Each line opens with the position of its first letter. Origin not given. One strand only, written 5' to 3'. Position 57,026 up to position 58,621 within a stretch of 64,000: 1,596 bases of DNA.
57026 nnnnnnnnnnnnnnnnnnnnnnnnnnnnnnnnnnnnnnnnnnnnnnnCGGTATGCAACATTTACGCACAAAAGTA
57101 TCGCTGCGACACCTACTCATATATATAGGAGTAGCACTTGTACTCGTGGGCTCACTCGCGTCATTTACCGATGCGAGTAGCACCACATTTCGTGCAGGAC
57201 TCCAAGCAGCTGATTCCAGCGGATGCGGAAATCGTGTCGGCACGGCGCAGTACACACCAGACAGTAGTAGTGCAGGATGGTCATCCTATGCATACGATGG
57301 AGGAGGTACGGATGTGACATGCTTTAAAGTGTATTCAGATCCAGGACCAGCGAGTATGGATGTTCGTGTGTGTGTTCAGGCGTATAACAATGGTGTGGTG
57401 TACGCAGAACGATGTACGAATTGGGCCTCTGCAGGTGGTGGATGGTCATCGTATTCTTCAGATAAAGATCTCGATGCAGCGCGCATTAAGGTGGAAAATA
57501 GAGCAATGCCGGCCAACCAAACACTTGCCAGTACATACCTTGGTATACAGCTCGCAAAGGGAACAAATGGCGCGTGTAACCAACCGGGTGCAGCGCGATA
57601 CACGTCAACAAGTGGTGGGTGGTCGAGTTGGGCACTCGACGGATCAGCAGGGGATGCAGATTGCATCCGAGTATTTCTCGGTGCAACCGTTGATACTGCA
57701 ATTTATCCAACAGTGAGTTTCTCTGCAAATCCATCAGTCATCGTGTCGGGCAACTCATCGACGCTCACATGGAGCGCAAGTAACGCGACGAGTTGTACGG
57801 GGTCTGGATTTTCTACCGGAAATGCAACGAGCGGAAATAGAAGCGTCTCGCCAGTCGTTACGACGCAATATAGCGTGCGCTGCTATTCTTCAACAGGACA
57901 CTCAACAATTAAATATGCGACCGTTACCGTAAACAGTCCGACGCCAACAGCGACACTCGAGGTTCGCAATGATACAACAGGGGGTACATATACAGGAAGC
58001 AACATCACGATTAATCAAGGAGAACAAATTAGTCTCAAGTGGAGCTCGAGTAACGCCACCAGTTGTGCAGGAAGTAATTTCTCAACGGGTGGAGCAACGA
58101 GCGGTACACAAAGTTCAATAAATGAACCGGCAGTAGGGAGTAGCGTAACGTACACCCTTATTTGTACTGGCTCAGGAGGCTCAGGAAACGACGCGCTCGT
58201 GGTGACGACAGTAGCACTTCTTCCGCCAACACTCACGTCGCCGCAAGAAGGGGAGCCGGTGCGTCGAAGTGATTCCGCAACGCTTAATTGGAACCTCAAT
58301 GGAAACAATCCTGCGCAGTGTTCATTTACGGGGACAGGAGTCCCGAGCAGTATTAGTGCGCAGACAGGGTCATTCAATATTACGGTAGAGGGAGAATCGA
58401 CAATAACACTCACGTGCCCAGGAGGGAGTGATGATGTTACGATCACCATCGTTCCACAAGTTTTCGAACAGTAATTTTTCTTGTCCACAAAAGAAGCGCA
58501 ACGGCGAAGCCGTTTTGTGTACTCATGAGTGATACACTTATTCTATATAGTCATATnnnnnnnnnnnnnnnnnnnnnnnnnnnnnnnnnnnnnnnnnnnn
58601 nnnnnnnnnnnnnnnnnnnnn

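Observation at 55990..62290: Tandemly duplicated two-gene surface module: TM-anchored beta-propeller-like protein plus large secreted Ig-repeat protein (two diverged copies)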

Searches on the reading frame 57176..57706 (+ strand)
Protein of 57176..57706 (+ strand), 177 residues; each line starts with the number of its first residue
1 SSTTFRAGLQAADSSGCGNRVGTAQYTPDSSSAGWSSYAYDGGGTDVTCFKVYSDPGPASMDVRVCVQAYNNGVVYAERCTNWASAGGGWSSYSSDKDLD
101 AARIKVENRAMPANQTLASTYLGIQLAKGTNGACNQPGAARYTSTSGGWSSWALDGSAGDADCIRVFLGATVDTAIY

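Call 47: predict_structure(alignment_id=A5)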
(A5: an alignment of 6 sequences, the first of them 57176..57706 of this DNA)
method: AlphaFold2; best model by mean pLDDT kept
length: 177 residues; sequences in the alignment: 6
mean_pLDDT: 88.0   pTM: 0.85
mean pLDDT of the five models: 88.0, 87.6, 87.1, 85.3, 82.9
residues with pLDDT >= 90: 96; 70-90: 71; 50-70: 9; < 50: 1
segments of 3 or more residues with pLDDT < 50: none
pLDDT, mean of each block of 10 residues (from residue 1): 81 83 89 86 88 89 93 90 93 82 93 90 91 83 94 85 93 77
secondary structure, 60 per line:
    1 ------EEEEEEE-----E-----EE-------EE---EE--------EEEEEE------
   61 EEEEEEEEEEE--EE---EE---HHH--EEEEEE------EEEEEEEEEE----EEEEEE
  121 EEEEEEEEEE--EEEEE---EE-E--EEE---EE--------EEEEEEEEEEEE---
elements in order: E7-13 E49-54 E61-71 E89-94 E101-110 E115-130 E133-137 E147-149 E163-174
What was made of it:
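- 57077..58474 (+): B1: secreted 465-aa protein. Signal peptide 57077-57175, triplicated N-domain 57176-57706, Ig-like repeat 1 57707-57940, repeat 2 57941-58210, C-terminal domain 58211-58471 ending VPQVFEQ. N-domain AF2 model pLDDT 88, pTM 0.85 (call 47).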

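Call 51: fold_search(model_id=the predicted structure, library=pdb)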
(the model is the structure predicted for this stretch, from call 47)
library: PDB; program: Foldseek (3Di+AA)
matches with E <= 10: 586; with E <= 0.001: 0
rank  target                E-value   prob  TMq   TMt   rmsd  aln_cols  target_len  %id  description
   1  1gmm                  5.9e-02  0.11  0.20  0.25  16.2       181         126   10  Carbohydrate binding module CBM6 from xylanase U Clostridium thermocellum (released 2001-11-28)
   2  6tr4_A                1.3e-01  0.09  0.18  0.07  17.3       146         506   12  Ruminococcus gnavus GH29 fucosidase E1_10125 D221A mutant in complex with fucose (released 2020-10-28)
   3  5mje_B                1.3e-01  0.07  0.18  0.23  16.9       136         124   11  Crystal structure of the HigB2 toxin in complex with Nb8 (released 2017-04-05)
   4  7t9a_H                1.4e-01  0.08  0.19  0.23  18.0       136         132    8  ApexGT2 in complex with GT2-d42.16 and RM20A3 Fabs (released 2022-09-28)
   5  9jsh_C                2.2e-01  0.03  0.13  0.06  16.9       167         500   11  Clostridium perfringens iota toxin pore Ib in prepore III state (released 2025-05-14)
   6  6tr3                  2.3e-01  0.04  0.17  0.07  17.6       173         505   12  Ruminococcus gnavus GH29 fucosidase E1_10125 in complex with fucose (released 2020-10-28)
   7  8qot_B                3.7e-01  0.04  0.15  0.20  17.7       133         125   10  Structure of the mu opioid receptor bound to the antagonist nanobody NbE (released 2023-12-27)
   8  5e5m_A                4.0e-01  0.05  0.17  0.23  17.6       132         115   13  Crystal structure of mouse CTLA-4 in complex with nanobody (released 2016-10-12)
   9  1dqt_A                4.0e-01  0.03  0.13  0.18  16.6        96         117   12  THE CRYSTAL STRUCTURE OF MURINE CTLA4 (CD152) (released 2000-10-27)
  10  8g0w_A                4.0e-01  0.03  0.17  0.12  20.3       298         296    7  Crystal structure of human norovirus GII.4 P domain in complex with Nanobody M4 (released 2023-10-04)
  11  3mpb_A                4.2e-01  0.02  0.13  0.11  15.1       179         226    8  Z5688 from E. coli O157:H7 bound to fructose (released 2010-07-21)
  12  1xq4_C                4.5e-01  0.04  0.15  0.20  18.2       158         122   11  Crystal Structure of the Putative ApaA Protein from Bordetella pertussis, Northeast Structural Genomics Target BeR40 (released 2004-11-09)
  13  3m7o_B                5.3e-01  0.04  0.19  0.23  18.0       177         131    7  Crystal structure of mouse MD-1 in complex with phosphatidylcholine (released 2010-06-09)
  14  9jsk_B                5.7e-01  0.02  0.14  0.07  17.5       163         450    9  Clostridium perfringens iota toxin pore Ib in prepore IV state (released 2025-05-14)
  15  3rg1_K                6.0e-01  0.03  0.17  0.21  18.0       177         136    7  Crystal structure of the RP105/MD-1 complex (released 2011-08-31)
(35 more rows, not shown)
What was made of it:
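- Foldseek finds nothing significant; the best hit is CBM6 at E 0.059, TM 0.2 (call 51). The best, though non-significant, fold hit of the N-domain is CBM6 (call 51).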

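Call 55: search_solved_structures(query=A4, max_evalue=10)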
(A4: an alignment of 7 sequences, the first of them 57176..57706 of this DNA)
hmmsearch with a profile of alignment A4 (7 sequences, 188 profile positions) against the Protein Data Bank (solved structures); distinct sequences matched with E-value up to 10: 1.
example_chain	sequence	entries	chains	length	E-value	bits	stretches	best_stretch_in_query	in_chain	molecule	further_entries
5ts4_A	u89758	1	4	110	0.34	14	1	73-125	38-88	denovo NTF2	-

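Call 90: fold_search(model_id=the predicted structure, library=viral)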
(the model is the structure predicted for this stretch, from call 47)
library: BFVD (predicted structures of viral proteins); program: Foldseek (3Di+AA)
matches with E <= 10: 1024; with E <= 0.001: 0
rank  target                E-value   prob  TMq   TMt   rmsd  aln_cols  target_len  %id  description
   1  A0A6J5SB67            3.1e-03  0.23  0.20  0.15  16.5       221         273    9  Uncharacterized protein [uncultured Caudovirales phage]
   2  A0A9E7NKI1            5.0e-03  0.14  0.18  0.08  18.7       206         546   13  (no name in the UniProt tables at hand)
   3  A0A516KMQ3            5.3e-03  0.23  0.19  0.08  16.9       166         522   10  Putative pectate lyase protein [Bacillus phage vB_BmeM-Goe8]
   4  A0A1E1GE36            2.0e-02  0.18  0.23  0.07  14.7       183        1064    8  (no name in the UniProt tables at hand)
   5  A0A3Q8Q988            2.4e-02  0.11  0.18  0.12  18.2       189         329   13  Uncharacterized protein [Sulfolobales Beppu filamentous virus 2]
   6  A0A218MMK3            2.8e-02  0.14  0.19  0.14  17.6       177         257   11  Uncharacterized protein [uncultured virus]
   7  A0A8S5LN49            3.0e-02  0.10  0.19  0.18  12.7       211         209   11  Uncharacterized protein [Siphoviridae sp. ctsf32]
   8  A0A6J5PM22            3.2e-02  0.16  0.22  0.20  16.4       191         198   11  C1q domain-containing protein [uncultured Caudovirales phage]
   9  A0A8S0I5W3            3.2e-02  0.14  0.20  0.21  15.8       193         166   13  (no name in the UniProt tables at hand)
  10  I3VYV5                3.2e-02  0.11  0.20  0.10  15.5       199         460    8  (no name in the UniProt tables at hand)
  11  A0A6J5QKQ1            3.6e-02  0.09  0.17  0.10  17.2       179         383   10  Uncharacterized protein [uncultured Caudovirales phage]
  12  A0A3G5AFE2            4.1e-02  0.05  0.14  0.12  21.1       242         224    6  Cupin [Solivirus sp.]
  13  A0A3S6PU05            4.3e-02  0.15  0.21  0.07  16.5       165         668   10  Tailspike 63D sialidase [Klebsiella phage 1611E-K2-1]
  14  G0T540                4.6e-02  0.04  0.14  0.11  18.7       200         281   10  Uncharacterized protein [Wiseana iridescent virus]
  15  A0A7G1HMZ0            4.9e-02  0.16  0.21  0.14  10.4       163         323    8  (no name in the UniProt tables at hand)
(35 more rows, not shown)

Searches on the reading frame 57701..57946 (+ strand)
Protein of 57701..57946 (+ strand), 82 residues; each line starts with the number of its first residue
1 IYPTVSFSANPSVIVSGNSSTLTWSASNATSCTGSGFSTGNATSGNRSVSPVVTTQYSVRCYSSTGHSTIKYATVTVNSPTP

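Call 71: search_solved_structures(query=A8, max_evalue=10, show_alignments=2)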
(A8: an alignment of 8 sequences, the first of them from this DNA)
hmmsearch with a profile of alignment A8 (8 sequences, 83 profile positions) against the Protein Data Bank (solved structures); distinct sequences matched with E-value up to 10: 4.
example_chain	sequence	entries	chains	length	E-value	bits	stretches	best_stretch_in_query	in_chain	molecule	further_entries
12nz_A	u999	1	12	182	0.17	15.2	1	28-63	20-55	GH26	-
9ncf_S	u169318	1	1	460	0.54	13.6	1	3-81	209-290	Immunoglobulin-like domain protein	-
7kmr_A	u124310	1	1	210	1.2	12.5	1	41-80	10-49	Isoform 2B of GTPase KRas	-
8cxj_D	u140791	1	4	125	2.9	11.3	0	2-23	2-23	Surface protein R28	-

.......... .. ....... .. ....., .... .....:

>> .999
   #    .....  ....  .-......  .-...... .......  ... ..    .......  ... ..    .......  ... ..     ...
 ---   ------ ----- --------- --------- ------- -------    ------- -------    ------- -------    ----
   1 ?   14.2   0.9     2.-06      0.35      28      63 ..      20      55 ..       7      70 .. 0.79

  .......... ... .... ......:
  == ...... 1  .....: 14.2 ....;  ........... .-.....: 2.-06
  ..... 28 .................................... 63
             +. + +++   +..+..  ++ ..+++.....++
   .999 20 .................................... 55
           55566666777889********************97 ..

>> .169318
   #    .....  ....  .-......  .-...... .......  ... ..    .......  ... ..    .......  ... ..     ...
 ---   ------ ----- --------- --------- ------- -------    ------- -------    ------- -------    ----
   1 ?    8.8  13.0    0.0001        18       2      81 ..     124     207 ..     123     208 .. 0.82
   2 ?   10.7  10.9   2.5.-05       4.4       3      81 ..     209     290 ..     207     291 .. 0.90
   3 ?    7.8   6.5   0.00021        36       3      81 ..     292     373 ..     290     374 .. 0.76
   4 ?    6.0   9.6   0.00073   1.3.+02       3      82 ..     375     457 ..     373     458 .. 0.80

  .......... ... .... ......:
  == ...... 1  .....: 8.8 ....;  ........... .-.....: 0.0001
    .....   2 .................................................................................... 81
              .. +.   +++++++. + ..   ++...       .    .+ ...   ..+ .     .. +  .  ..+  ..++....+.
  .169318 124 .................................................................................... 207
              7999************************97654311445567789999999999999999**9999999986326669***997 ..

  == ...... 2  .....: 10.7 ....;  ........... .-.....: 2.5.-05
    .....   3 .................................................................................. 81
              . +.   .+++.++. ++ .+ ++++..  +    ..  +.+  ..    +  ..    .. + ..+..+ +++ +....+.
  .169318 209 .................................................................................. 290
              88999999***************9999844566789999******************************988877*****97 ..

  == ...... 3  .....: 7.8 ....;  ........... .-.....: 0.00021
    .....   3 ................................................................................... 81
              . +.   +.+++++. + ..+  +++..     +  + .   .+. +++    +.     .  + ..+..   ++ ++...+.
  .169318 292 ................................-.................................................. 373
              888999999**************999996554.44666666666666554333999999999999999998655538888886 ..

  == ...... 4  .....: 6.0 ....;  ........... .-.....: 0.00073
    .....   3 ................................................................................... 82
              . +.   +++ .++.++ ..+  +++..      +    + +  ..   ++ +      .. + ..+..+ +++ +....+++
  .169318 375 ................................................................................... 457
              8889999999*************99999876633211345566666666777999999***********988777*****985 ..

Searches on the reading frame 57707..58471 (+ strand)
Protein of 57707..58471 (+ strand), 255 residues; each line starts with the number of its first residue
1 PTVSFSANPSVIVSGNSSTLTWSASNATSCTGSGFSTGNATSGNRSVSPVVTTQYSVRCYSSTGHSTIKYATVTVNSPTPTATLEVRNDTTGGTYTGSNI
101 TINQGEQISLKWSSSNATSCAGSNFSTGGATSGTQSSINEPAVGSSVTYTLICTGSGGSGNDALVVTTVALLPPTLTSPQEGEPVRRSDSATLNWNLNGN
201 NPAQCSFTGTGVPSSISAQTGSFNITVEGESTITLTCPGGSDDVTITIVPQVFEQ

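Call 56: search_solved_structures(query=window:57707-58471:+, max_evalue=1)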
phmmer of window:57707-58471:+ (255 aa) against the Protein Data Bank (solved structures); distinct sequences matched with E-value up to 1: 0.

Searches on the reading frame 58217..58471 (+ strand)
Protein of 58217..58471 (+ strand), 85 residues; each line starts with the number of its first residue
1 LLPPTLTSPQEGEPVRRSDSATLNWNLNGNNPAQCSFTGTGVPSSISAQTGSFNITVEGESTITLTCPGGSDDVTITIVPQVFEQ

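Call 77: find_related_loci(query=A9, collection=metagenome_contigs, flank=6000)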
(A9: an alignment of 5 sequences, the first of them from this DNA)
Query A9 (85 aa) in metagenome_contigs; peptide patterns used: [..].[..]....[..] (x = any residue, [..] = any of these).
90 stretches matched a pattern; 1 encode a relative of the query (tblastn E <= 1e-3); 1 distinct loci.
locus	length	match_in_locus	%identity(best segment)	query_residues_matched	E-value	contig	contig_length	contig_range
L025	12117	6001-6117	38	15-50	3e-6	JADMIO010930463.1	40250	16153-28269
